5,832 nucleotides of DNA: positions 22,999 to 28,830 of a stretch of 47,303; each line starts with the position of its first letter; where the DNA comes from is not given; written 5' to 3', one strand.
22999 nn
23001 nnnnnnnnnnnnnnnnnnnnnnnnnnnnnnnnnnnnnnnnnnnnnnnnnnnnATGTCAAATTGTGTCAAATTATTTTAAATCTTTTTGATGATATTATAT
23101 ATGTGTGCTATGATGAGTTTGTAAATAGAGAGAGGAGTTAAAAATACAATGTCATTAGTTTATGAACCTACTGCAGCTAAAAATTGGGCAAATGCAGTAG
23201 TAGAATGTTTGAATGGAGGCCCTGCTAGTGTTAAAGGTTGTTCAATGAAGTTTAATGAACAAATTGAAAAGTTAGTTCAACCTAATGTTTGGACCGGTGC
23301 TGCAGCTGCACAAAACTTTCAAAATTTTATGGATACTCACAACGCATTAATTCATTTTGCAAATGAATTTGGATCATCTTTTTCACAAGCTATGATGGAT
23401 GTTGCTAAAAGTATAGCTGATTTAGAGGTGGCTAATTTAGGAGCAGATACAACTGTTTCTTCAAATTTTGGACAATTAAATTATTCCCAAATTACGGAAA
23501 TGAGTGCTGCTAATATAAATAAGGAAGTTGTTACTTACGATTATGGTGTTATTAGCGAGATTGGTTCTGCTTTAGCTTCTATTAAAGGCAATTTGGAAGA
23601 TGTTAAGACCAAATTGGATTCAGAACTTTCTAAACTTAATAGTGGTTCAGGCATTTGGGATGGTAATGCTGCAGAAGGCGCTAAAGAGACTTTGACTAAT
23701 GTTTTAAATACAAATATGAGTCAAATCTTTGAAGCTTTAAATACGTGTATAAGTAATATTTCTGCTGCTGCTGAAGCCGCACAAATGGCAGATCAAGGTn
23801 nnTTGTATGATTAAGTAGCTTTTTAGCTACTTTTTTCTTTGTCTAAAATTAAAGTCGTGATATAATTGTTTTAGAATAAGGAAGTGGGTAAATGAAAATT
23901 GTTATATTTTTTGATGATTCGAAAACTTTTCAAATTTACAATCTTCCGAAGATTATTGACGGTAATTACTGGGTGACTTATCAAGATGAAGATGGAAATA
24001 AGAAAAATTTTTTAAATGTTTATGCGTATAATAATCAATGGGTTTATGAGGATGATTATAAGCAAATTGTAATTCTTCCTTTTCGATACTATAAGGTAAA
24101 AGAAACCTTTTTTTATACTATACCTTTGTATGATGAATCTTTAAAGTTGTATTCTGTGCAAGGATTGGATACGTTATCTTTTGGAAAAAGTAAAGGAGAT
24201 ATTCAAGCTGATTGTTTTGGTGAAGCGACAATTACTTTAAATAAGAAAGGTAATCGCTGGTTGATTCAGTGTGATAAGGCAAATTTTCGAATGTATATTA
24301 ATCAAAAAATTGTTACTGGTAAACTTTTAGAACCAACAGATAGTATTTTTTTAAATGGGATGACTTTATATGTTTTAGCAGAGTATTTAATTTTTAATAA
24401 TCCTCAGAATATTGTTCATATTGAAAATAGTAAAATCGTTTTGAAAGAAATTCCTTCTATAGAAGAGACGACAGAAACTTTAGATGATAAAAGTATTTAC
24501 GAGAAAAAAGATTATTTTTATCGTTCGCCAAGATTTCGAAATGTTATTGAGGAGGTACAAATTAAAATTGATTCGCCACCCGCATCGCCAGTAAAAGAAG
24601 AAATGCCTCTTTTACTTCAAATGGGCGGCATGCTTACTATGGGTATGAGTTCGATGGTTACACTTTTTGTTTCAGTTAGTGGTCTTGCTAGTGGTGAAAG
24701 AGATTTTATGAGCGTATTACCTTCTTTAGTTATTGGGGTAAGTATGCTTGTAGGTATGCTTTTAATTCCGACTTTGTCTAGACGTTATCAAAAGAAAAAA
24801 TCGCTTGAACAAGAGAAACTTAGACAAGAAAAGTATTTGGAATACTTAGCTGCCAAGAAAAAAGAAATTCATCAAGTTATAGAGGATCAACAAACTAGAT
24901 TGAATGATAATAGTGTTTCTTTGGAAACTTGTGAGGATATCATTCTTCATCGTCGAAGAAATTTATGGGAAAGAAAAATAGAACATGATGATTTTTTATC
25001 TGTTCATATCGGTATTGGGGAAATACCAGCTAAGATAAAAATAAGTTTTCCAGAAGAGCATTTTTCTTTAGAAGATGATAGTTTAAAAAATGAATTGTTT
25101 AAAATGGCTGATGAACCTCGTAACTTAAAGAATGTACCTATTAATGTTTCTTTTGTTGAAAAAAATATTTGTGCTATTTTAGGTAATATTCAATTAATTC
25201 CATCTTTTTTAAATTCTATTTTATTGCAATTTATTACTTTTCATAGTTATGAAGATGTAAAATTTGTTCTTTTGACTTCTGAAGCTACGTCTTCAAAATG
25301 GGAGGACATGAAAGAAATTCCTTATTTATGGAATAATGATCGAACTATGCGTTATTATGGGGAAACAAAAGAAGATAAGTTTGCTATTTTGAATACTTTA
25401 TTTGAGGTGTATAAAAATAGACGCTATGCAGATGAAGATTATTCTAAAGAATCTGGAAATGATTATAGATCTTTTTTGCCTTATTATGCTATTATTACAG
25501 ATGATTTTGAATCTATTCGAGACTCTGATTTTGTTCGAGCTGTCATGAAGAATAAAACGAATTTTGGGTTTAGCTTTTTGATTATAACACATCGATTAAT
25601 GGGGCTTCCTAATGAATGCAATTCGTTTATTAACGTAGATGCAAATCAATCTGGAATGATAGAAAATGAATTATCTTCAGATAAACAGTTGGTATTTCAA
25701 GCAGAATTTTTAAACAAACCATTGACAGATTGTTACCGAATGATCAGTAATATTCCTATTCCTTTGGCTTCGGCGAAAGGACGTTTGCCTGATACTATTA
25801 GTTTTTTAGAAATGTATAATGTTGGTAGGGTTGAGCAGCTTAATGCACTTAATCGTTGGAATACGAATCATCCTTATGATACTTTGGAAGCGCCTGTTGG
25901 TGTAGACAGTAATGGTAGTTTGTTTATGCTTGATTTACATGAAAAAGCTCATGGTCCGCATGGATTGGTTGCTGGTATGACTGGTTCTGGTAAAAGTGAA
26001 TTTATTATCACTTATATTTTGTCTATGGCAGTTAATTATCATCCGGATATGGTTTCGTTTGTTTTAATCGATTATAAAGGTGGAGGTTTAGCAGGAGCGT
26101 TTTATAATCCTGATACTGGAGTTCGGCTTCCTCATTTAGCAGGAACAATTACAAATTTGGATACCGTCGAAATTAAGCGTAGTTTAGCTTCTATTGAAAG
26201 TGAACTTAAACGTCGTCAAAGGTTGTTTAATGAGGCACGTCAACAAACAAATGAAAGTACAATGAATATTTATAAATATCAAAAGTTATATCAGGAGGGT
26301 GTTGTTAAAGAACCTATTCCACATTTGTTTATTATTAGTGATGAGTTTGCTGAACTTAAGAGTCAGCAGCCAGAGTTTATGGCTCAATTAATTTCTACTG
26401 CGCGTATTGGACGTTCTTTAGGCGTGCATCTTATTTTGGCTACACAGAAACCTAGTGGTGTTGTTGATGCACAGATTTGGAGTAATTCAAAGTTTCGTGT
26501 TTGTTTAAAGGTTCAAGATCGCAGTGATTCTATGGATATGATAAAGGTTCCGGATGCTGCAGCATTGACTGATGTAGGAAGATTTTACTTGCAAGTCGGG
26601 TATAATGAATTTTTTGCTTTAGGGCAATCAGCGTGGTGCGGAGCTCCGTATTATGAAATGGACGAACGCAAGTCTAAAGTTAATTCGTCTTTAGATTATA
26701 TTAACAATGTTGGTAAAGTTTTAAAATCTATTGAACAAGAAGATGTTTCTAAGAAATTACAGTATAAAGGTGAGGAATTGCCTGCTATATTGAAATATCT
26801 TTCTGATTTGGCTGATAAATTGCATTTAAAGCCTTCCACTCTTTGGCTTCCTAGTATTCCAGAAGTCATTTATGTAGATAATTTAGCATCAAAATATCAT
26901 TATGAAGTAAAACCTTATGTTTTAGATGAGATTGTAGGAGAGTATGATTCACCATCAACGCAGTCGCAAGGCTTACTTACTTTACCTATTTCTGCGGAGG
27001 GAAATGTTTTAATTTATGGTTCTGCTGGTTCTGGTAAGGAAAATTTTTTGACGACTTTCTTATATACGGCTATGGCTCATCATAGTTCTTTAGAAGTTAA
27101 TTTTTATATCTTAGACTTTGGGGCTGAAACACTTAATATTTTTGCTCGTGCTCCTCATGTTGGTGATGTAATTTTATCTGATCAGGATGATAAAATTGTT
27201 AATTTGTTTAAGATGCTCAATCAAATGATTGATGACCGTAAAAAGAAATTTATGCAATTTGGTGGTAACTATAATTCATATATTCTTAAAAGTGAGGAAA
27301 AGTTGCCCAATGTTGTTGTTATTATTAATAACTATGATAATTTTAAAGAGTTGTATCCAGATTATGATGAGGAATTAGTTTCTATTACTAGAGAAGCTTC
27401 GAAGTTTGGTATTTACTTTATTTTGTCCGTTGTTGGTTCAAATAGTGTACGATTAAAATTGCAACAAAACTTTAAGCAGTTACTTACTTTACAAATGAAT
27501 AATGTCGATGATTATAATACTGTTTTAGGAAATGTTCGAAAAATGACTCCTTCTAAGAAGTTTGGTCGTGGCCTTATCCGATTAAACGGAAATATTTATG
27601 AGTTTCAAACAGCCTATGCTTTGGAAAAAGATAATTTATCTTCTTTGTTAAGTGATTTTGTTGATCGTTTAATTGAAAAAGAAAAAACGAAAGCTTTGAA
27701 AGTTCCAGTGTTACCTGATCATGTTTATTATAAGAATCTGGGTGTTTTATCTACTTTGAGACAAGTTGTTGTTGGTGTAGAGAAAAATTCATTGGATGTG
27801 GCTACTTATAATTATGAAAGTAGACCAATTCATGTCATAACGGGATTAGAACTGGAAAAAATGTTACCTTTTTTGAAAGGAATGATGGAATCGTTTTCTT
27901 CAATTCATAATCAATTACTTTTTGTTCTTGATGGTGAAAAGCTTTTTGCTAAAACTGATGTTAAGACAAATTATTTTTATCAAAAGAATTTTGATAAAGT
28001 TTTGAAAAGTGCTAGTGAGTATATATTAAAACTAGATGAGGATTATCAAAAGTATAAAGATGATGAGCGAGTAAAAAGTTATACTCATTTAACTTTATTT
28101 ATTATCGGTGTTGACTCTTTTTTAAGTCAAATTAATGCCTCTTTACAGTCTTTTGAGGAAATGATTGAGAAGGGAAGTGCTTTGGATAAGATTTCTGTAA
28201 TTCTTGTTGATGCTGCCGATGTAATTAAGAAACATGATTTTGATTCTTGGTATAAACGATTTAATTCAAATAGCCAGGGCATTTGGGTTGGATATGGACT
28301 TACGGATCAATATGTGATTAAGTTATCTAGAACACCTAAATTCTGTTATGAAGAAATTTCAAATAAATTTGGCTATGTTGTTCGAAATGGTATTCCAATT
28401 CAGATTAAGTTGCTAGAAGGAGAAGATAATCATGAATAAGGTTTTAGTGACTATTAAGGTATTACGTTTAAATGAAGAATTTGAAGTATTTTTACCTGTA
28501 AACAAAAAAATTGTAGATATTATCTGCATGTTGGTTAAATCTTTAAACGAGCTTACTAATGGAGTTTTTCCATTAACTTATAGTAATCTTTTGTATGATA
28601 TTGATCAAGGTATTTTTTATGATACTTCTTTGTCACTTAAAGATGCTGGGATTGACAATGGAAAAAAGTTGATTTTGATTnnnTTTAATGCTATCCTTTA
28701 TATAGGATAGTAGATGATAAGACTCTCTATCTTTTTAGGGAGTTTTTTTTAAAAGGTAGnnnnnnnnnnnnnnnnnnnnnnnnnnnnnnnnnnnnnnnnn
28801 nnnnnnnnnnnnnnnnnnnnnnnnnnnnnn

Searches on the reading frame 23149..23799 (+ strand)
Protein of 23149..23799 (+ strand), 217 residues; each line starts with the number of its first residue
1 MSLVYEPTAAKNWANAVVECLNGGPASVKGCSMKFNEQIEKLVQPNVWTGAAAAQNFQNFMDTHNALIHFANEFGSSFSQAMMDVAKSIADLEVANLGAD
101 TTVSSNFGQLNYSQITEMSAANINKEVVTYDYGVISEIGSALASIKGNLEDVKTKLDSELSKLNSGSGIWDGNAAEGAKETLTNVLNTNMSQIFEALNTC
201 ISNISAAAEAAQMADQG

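Call 5: search_protein_families(library=pfam, proteins=[window:23149-23799:+], max_evalue=0.1)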
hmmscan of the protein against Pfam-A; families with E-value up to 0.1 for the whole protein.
window:23149-23799:+ (217 aa): 4 families
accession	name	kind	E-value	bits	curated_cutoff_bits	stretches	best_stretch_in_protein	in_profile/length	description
PF06013.18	WXG100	-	1.6e-06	28.7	27.3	1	130-216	4-86/86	Proteins of 100 residues with WXG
PF07798.16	CCDC90-like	-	0.00031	21.1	33.5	1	61-210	1-148/175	Coiled-coil domain-containing protein 90-like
PF08718.16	GLTP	-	0.0055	17.4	25.6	1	57-129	3-66/147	Glycolipid transfer protein (GLTP)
PF04740.18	LXG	-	0.098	13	26.5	0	35-95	29-90/202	LXG domain of WXG superfamily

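Call 6: search_protein_families(library=ncbifam, proteins=[window:23149-23799:+], max_evalue=0.1)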
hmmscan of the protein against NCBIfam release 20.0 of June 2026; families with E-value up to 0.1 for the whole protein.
window:23149-23799:+ (217 aa): 1 family
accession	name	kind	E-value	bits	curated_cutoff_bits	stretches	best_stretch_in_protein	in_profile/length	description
TIGR03930.1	WXG100_ESAT6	subfamily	1.1e-10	41.6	44.85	2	128-216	2-86/90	WXG100 family type VII secretion target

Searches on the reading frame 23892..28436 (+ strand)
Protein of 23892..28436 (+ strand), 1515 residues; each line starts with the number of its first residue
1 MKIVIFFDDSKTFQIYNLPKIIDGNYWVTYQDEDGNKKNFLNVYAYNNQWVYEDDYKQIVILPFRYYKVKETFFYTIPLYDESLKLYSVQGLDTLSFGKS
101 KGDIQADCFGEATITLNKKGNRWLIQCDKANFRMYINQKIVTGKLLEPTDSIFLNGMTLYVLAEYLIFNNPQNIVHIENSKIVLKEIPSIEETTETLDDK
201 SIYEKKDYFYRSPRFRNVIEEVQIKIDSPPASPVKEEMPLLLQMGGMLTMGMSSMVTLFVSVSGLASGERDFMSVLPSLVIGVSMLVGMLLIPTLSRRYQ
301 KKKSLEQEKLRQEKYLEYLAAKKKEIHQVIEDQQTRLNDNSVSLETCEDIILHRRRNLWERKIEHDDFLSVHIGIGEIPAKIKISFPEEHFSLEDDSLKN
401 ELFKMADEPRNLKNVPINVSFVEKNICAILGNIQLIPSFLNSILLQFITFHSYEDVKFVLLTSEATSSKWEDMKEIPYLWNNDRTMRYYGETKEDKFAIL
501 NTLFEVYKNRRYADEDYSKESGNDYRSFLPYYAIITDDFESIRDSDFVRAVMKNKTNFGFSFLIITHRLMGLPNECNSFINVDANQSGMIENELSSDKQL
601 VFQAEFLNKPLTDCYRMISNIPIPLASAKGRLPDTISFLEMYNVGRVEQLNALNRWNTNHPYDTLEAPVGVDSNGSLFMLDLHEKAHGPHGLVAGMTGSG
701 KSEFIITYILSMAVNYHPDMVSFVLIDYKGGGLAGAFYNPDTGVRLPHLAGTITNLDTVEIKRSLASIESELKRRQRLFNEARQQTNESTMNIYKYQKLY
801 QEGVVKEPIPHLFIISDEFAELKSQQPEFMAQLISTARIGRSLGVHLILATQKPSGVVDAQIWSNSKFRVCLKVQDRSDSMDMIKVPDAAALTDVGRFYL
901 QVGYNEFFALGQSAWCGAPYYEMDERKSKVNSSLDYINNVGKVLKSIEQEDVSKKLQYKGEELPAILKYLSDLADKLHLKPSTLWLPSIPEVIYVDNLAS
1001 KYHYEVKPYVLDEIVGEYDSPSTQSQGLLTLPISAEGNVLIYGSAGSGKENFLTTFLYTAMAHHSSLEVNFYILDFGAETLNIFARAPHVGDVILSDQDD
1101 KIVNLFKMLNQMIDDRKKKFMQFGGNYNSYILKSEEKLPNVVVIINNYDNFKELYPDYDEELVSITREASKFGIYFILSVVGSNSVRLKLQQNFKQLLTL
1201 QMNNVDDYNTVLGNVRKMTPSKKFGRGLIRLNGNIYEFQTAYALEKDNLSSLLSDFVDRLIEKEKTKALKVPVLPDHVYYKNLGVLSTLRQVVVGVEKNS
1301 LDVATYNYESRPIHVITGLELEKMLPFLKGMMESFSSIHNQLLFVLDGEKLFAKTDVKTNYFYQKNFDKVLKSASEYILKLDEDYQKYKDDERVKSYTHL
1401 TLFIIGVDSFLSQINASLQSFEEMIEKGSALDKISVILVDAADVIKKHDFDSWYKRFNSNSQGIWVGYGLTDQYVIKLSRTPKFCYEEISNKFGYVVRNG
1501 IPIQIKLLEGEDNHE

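Call 6: search_protein_families(library=ncbifam, proteins=[window:23892-28436:+], max_evalue=0.1)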
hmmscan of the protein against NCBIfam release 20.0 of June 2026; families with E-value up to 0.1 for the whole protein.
window:23892-28436:+ (1515 aa): 7 families
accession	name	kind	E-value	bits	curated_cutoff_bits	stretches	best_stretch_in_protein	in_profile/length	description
TIGR03928.1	T7_EssCb_Firm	equivalog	0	1016.7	778.4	1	207-1507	4-1294/1296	type VII secretion protein EssC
TIGR03924.1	T7SS_EccC_a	equivalog_domain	3.1e-107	360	509.15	2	227-906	2-660/673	type VII secretion protein EccCa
TIGR03925.1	T7SS_EccC_b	equivalog_domain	1.5e-67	228.2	346.55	2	971-1319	7-369/564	type VII secretion protein EccCb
NF007615.0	PRK10263.1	equivalog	3.3e-14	51.6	1566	1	672-897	997-1229/1355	DNA translocase FtsK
NF041214.1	plasmid_TraB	equivalog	0.0036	15.9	800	0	684-707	244-267/639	plasmid transfer protein TraB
NF008480.0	PRK11380.1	equivalog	0.071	12.5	386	0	240-339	38-133/353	hypothetical protein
TIGR03744.1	traC_PFL_4706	equivalog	0.089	10.6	520.6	0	684-721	470-507/892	conjugative transfer ATPase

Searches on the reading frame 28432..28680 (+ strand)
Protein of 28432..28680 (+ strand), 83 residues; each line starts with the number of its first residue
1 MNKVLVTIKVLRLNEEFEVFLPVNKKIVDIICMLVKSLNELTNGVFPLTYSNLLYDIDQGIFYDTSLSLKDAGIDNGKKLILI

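Call 5: search_protein_families(library=pfam, proteins=[window:28432-28680:+], max_evalue=0.1)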
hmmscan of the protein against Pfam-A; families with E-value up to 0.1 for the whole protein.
window:28432-28680:+ (83 aa): 1 family
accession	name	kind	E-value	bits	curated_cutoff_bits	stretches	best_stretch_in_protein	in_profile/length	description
PF08817.16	YukD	-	0.0036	18.5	27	1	6-82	2-76/76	WXG100 protein secretion system (Wss), protein YukD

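Call 6: search_protein_families(library=ncbifam, proteins=[window:28432-28680:+], max_evalue=0.1)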
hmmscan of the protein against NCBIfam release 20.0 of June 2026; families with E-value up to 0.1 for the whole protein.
window:28432-28680:+ (83 aa): 0 families
